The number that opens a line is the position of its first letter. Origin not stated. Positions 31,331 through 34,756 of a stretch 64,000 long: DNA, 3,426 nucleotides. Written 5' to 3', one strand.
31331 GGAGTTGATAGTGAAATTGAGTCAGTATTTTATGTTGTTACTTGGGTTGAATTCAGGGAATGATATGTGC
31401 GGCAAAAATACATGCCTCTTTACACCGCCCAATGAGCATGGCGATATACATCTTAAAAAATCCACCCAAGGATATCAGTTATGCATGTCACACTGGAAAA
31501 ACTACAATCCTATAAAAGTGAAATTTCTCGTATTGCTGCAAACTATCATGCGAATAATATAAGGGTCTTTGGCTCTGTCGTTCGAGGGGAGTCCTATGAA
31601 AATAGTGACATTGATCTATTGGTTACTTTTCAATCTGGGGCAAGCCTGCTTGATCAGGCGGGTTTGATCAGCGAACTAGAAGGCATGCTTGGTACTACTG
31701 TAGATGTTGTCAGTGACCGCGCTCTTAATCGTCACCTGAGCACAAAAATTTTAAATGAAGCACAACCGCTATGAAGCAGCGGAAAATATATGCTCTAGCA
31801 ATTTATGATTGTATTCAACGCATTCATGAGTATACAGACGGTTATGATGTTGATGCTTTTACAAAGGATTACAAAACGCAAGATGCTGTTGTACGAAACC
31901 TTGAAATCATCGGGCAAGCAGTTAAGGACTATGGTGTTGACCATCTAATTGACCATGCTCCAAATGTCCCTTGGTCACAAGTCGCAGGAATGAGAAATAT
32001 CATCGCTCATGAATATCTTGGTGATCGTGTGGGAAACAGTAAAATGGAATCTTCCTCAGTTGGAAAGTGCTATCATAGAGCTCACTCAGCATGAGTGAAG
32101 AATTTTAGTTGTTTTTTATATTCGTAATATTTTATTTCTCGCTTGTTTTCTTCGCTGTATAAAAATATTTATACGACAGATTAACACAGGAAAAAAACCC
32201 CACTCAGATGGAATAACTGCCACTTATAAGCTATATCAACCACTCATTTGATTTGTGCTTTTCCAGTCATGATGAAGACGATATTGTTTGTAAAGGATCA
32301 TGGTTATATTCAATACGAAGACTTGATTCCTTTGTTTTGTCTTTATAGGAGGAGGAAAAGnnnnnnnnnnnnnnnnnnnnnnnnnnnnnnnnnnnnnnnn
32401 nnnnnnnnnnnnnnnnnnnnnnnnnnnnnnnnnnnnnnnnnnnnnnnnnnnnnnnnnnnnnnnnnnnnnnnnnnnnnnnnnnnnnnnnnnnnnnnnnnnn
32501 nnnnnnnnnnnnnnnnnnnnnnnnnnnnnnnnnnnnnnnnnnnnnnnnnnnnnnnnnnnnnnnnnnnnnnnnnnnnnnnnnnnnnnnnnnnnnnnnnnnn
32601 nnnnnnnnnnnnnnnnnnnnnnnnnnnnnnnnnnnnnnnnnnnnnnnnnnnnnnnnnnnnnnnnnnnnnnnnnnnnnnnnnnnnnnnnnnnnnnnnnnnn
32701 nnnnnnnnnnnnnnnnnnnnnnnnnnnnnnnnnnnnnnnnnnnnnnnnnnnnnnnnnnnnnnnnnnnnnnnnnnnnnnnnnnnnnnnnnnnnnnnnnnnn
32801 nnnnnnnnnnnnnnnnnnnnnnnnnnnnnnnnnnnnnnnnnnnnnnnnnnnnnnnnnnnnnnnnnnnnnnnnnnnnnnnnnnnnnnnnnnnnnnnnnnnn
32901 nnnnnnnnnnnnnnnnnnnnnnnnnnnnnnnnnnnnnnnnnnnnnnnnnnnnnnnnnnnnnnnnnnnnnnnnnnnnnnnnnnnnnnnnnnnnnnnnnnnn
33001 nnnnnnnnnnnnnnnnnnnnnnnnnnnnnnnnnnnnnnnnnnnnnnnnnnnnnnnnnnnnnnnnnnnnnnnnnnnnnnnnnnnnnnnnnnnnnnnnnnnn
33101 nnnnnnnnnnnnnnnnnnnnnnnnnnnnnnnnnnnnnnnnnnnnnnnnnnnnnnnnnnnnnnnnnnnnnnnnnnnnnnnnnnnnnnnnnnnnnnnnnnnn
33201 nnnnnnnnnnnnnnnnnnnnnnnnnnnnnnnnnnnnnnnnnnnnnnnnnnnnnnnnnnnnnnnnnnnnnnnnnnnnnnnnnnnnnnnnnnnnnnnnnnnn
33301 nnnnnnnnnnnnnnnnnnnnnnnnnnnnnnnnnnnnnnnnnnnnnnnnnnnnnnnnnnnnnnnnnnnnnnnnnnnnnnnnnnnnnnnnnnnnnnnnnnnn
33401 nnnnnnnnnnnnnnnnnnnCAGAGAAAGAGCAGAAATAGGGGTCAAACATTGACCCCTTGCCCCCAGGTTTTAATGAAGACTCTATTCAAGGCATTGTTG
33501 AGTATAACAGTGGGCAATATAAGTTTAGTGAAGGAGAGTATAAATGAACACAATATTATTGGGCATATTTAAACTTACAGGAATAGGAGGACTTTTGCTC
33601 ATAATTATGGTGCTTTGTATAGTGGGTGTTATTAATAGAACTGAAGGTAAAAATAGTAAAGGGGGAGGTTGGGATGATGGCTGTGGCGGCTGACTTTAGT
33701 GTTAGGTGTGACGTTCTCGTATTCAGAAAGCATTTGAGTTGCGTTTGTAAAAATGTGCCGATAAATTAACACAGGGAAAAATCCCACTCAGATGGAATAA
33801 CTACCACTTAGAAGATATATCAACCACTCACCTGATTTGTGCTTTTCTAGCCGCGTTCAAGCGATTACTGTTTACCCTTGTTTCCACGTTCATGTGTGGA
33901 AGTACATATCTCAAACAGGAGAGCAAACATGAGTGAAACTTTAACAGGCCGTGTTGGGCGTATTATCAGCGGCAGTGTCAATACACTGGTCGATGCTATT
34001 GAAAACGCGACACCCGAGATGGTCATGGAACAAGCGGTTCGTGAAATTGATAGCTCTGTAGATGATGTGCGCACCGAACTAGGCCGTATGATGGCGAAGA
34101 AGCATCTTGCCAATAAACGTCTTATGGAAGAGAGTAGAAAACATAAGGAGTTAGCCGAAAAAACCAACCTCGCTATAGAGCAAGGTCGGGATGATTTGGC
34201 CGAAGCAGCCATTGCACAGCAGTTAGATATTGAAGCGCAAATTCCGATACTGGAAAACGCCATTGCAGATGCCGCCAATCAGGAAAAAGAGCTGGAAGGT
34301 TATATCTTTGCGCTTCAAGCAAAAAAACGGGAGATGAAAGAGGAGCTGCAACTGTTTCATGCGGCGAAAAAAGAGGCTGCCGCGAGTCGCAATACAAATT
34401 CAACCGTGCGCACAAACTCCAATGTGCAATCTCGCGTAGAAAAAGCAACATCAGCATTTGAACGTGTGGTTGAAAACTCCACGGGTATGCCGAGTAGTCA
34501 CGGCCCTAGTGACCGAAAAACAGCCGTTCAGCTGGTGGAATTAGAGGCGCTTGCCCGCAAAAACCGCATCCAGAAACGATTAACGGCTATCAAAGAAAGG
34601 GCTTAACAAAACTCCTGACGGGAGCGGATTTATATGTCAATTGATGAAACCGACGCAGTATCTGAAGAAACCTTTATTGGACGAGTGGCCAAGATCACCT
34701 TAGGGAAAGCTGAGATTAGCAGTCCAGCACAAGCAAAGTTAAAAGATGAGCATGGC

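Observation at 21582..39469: Co-directional 15-kb block bracketed by two paralogous LytS/LytTR systems: candidate membrane-stress and envelope-remodelling regulon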

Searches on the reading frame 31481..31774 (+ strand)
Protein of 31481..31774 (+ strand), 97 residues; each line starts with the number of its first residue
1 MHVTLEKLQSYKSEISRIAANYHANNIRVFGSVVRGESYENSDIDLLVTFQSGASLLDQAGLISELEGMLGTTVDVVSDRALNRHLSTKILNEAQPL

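Call 4: search_protein_families(library=pfam, proteins=[window:31481-31774:+], max_evalue=0.01)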
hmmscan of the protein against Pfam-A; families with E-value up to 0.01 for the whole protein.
window:31481-31774:+ (97 aa): 3 families
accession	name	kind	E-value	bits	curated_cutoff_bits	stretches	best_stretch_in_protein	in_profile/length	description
PF18765.7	Polbeta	-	2e-11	44.3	26.9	1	14-95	2-85/93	Polymerase beta, Nucleotidyltransferase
PF01909.29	NTP_transf_2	-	6e-11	43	21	1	26-83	16-78/93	Nucleotidyltransferase domain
PF22600.2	MTPAP-like_central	-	0.00013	22.5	27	1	16-56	30-70/139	Poly(A) RNA polymerase, mitochondrial-like, central palm domain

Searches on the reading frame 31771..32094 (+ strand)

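Call 4: search_protein_families(library=pfam, proteins=[window:31771-32094:+], max_evalue=0.01)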
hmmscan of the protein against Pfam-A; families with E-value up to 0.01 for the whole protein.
window:31771-32094:+ (107 aa): 1 family
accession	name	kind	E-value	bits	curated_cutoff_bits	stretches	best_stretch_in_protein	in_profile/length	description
PF01934.22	HepT-like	-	3.3e-21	75.7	23.5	1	11-83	1-95/120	Ribonuclease HepT-like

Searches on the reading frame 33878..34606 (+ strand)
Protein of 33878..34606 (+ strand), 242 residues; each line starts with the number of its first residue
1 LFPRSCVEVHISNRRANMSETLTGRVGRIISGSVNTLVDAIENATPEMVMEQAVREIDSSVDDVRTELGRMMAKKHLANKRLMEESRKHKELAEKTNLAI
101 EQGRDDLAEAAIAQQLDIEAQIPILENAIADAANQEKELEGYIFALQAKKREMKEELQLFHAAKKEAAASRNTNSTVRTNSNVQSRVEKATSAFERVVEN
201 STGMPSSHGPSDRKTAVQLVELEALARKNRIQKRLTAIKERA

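Call 4: search_protein_families(library=pfam, proteins=[window:33878-34606:+], max_evalue=0.01)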
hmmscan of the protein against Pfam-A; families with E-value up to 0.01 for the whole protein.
window:33878-34606:+ (242 aa): 1 family
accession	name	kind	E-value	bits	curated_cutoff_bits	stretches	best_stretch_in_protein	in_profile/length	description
PF04012.17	PspA_IM30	-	2.6e-19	70.1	33.9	1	25-204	5-177/220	PspA/IM30 family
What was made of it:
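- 33929..34606 (+): PspA/IM30 (start corrected). Pfam PspA_IM30 70 bits (call 4).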

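Call 17: search_protein_families(library=ncbifam, proteins=[window:33878-34606:+], max_evalue=0.001)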
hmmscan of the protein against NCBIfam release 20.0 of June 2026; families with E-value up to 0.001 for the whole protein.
window:33878-34606:+ (242 aa): 3 families
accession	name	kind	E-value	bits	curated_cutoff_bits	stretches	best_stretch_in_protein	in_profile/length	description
TIGR02977.1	phageshock_pspA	equivalog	6.1e-15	55.5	242.95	1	25-241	6-216/219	phage shock protein PspA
NF007974.0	PRK10698.1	equivalog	1.3e-09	38.1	336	1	25-240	6-215/222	phage shock protein PspA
NF045984.1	StressProtLiaH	equivalog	1.4e-05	24.9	380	1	28-177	8-155/225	stress responsive protein LiaH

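Call 51: search_protein_families(library=padloc, proteins=[window:33929-34606:+], max_evalue=0.001)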
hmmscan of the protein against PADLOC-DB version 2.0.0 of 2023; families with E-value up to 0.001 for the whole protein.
window:33929-34606:+ (225 aa): 0 families
